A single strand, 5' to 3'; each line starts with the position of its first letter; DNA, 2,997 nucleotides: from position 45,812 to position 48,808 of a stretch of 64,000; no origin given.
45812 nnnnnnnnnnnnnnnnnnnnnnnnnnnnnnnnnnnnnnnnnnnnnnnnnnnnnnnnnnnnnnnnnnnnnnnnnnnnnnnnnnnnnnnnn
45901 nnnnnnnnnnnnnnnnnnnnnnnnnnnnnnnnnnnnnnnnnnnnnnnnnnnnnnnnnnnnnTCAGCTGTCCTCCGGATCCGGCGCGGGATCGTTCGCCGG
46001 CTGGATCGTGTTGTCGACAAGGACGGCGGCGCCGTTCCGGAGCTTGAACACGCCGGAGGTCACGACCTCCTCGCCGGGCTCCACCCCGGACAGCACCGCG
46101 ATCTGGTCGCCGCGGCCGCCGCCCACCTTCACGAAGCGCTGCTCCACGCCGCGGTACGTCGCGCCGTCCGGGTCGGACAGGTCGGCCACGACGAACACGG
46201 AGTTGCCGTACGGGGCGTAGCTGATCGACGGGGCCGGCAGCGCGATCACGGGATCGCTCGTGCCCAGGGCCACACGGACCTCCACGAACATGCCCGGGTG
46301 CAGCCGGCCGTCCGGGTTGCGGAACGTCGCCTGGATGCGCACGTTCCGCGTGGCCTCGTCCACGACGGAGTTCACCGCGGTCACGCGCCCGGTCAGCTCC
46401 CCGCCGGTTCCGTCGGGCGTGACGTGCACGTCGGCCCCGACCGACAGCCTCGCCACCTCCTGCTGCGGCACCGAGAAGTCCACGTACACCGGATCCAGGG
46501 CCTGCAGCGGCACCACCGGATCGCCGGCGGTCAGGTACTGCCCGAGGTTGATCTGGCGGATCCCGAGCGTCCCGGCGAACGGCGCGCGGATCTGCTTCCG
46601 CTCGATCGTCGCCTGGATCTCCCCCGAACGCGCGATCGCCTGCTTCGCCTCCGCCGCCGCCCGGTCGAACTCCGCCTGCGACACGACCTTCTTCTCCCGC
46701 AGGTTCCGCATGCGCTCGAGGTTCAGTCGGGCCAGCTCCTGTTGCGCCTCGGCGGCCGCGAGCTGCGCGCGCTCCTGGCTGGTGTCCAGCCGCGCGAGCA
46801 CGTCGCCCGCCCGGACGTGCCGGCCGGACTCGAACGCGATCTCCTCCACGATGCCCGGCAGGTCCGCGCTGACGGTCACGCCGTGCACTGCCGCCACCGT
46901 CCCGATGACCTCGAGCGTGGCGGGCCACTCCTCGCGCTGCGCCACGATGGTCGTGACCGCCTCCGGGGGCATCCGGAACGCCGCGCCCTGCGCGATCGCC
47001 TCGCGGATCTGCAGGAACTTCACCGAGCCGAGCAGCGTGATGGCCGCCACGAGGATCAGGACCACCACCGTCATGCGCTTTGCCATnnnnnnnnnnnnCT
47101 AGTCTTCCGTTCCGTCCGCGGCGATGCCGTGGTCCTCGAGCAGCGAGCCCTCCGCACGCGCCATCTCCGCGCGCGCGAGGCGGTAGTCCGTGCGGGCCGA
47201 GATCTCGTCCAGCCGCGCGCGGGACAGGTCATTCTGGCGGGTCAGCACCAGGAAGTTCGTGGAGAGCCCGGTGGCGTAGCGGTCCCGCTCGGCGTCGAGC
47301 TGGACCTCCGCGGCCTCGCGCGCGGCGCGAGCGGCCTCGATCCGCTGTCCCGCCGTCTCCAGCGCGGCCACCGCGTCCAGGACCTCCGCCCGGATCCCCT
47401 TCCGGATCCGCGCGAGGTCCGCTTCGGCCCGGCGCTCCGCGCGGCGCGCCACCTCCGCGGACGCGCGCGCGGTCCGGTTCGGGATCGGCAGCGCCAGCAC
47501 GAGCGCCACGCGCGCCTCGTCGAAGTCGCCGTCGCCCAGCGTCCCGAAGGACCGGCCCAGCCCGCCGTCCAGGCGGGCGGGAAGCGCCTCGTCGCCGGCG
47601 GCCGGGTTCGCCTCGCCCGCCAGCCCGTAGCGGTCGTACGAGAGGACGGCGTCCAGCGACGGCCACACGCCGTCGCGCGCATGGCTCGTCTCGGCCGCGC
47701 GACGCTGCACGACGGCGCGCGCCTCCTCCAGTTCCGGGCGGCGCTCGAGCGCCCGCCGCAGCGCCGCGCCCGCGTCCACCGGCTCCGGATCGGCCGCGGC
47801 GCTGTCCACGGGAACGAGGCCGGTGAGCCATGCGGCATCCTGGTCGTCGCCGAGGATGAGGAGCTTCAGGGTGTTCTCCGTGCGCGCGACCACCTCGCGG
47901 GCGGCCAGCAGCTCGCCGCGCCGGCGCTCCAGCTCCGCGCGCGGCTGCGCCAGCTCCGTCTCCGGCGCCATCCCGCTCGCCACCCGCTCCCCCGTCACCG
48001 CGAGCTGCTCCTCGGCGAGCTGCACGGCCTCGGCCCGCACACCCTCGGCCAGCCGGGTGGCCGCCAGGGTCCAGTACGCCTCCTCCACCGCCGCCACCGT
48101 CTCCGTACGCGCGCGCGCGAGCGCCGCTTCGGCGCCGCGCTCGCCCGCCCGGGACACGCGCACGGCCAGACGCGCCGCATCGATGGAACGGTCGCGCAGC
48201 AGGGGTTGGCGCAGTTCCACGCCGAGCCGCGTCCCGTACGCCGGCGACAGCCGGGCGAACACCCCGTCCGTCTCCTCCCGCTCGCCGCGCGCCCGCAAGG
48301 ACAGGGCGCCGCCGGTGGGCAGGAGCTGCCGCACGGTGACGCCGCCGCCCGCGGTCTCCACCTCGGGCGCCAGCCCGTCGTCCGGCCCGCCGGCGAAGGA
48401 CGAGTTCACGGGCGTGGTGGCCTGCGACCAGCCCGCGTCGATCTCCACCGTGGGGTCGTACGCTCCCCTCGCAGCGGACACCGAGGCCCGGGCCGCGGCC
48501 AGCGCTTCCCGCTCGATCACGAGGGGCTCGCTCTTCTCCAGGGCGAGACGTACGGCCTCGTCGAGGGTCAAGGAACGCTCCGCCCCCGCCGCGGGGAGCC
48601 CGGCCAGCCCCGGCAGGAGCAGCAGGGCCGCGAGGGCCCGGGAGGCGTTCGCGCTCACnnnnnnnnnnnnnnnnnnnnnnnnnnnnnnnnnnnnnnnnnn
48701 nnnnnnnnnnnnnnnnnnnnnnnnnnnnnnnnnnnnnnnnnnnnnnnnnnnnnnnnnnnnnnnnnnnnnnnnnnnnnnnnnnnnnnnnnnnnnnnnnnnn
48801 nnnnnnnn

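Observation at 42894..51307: A sigma54/GAF-activator module appears to drive a leader-peptide-like small gene translationally fused to a TolC-MFP-RND efflux operon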

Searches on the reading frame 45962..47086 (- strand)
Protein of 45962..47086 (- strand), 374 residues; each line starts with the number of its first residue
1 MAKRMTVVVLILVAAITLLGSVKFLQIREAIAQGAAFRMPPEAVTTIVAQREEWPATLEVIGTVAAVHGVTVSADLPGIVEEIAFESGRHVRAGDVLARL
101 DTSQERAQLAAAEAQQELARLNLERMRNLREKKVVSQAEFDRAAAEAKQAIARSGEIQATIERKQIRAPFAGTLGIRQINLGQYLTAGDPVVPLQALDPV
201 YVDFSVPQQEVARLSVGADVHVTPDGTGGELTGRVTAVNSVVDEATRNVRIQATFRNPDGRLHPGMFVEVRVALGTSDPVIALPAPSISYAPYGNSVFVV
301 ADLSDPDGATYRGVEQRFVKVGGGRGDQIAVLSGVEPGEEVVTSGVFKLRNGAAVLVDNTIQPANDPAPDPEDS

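Call 6: search_protein_families(library=ncbifam, proteins=[window:45962-47086:-], max_evalue=1)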
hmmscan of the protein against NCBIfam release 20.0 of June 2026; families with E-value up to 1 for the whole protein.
window:45962-47086:- (374 aa): 34 families (the best 25 are shown)
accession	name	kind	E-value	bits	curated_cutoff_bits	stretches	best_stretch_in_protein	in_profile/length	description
TIGR01730.1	RND_mfp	subfamily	5.7e-79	265.4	94.9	1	44-357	1-321/322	efflux RND transporter periplasmic adaptor subunit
TIGR00999.1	8a0102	subfamily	2.4e-40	138.3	319.3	1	88-349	1-270/271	CzcB/NccB family metal efflux transporter periplasmic adaptor subunit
NF008589.1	PRK11556.1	equivalog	3.1e-38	131.7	391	1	36-357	51-387/392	MdtA/MuxA family multidrug efflux RND transporter periplasmic adaptor subunit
NF033138.2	RND-peri-MexC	equivalog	1e-28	100.5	625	1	10-357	11-371/375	MexC family multidrug efflux RND transporter periplasmic adaptor subunit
NF011604.1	PRK15030.1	equivalog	4.8e-26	91.7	765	1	13-360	11-378/397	multidrug efflux RND transporter periplasmic adaptor subunit AcrA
NF045680.1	DiMtlExpIhpB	equivalog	1.8e-24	86.3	450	2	162-347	136-312/326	divalent metal ion exporter adaptor subunit IhpB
NF007132.1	PRK09578.1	equivalog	1.1e-22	80.3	512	1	36-370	33-387/396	MexX/AxyX family multidrug efflux RND transporter periplasmic adaptor subunit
NF007362.0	PRK09859.1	equivalog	2.6e-22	79.5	738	1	62-353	54-367/385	multidrug transporter subunit MdtE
NF033834.1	RND_adapt_MexA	exception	3.8e-22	78.9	750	1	10-355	13-358/373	multidrug efflux RND transporter periplasmic adaptor subunit MexA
NF038010.1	ABC_adapt_DarC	equivalog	1e-15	57.4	450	2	157-345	224-404/417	darobactin export ABC transporter periplasmic adaptor subunit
NF002939.0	PRK03598.1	equivalog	1.1e-14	54.4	393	2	139-236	180-278/332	secretion protein HlyD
TIGR00998.1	8a0101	subfamily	2.9e-14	52.8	390.8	2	105-239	158-282/334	EmrA/EmrK family multidrug efflux transporter periplasmic adaptor subunit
NF045904.1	RND-peri-MexE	equivalog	4.2e-13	48.9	714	1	39-358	35-369/390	multidrug efflux RND transporter periplasmic adaptor subunit MexE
NF007303.0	PRK09783.1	subfamily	1.8e-12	46.4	390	1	142-353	193-396/414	copper/silver efflux system membrane fusion protein CusB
NF008606.0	PRK11578.1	equivalog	2.4e-12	46.6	342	1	32-344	24-363/371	macrolide transporter subunit MacA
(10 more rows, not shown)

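Call 7: search_protein_families(library=pfam, proteins=[window:45962-47086:-], max_evalue=1)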
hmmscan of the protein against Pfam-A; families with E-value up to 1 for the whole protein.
window:45962-47086:- (374 aa): 4 families
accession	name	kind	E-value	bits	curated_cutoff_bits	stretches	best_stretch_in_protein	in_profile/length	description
PF16576.10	HlyD_D23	-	7.1e-27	94.5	30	1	69-268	19-214/214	Barrel-sandwich domain of CusB or HlyD membrane-fusion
PF13437.12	HlyD_3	-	5.6e-19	69.3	22.2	2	165-265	1-106/106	HlyD family secretion protein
PF13533.13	Biotin_lipoyl_2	-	2.1e-06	27.9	29.8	1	70-101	1-32/32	Biotin-lipoyl like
PF00364.28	Biotin_lipoyl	-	0.0012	19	22.1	1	70-100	43-73/73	Biotin-requiring enzyme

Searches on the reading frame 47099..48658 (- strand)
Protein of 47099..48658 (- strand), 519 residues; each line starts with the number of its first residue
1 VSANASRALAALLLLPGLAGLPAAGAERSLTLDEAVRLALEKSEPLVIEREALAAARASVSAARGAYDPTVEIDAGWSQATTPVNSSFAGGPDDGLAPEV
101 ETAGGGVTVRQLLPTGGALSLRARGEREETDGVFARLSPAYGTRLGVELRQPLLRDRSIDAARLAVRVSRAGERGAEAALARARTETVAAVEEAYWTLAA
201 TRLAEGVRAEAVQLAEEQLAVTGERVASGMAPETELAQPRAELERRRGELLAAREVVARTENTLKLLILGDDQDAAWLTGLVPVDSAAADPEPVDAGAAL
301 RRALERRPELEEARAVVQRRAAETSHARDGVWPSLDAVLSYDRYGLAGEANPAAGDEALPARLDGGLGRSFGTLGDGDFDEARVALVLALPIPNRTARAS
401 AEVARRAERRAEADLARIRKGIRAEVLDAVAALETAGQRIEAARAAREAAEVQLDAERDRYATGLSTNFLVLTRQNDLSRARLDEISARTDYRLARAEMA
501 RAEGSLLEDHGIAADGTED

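Call 6: search_protein_families(library=ncbifam, proteins=[window:47099-48658:-], max_evalue=1)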
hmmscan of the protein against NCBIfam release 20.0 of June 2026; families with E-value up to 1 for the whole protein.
window:47099-48658:- (519 aa): 6 families
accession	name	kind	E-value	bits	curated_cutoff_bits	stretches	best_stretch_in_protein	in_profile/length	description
TIGR01844.1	type_I_sec_TolC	subfamily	7.8e-29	100.9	225.15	2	141-512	69-406/414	TolC family outer membrane protein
TIGR01845.1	outer_NodT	subfamily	5.9e-18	64.9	210.05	3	165-335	145-311/460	efflux transporter outer membrane subunit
NF052390.1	efflux_OMP_AbuO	equivalog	1.4e-09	37.2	700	2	375-508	303-435/447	multidrug efflux outer membrane protein AbuO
NF007002.0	PRK09465.1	equivalog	0.00021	19.9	495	1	179-510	120-430/460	outer membrane channel protein TolC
NF007347.1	PRK09837.1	subfamily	0.17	10.7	598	1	44-90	281-328/461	Cu(I)/Ag(I) efflux RND transporter outer membrane protein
NF033142.1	efflux_OM_AdeC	exception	0.25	9.9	975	1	391-477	345-432/465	multidrug efflux RND transporter AdeABC outer membrane channel subunit AdeC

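Call 7: search_protein_families(library=pfam, proteins=[window:47099-48658:-], max_evalue=1)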
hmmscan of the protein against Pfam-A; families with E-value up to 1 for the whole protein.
window:47099-48658:- (519 aa): 1 family
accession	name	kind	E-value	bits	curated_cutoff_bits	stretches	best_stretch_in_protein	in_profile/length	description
PF02321.23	OEP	-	2.2e-43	148.7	22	2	299-502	4-185/187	Outer membrane efflux protein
